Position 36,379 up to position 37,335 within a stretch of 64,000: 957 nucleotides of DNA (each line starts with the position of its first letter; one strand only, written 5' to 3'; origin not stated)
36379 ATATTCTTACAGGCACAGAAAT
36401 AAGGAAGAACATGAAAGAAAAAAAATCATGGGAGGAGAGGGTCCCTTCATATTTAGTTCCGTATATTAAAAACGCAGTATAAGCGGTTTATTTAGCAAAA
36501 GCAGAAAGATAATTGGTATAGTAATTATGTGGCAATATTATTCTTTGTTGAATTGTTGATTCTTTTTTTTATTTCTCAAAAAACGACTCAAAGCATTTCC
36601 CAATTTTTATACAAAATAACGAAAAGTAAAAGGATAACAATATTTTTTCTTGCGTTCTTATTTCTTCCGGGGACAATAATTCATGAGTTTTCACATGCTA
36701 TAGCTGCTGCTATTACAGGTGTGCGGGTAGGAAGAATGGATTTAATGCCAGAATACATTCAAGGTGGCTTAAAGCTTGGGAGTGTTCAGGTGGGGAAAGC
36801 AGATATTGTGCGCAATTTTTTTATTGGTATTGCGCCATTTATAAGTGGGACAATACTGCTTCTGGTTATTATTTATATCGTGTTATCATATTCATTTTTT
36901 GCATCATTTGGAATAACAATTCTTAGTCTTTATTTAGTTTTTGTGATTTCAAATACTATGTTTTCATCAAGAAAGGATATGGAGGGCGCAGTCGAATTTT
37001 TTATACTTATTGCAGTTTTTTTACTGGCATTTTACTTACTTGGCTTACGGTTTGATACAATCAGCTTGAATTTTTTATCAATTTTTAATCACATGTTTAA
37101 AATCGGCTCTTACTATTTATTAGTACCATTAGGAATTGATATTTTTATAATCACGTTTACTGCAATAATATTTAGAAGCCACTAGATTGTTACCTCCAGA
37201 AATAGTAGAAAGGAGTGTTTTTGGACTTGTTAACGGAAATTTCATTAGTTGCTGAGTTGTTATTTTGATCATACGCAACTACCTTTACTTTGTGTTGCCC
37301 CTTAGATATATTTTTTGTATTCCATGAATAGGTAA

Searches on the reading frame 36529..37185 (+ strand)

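Call 83: search_protein_families(library=pfam, proteins=[window:36529-37185:+], max_evalue=0.001)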
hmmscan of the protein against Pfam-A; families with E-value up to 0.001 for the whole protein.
window:36529-37185:+ (218 aa): 1 family
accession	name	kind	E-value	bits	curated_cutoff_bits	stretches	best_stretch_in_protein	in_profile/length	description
PF13398.12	Peptidase_M50B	-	2.6e-07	31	26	1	49-192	25-156/201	Peptidase M50B-like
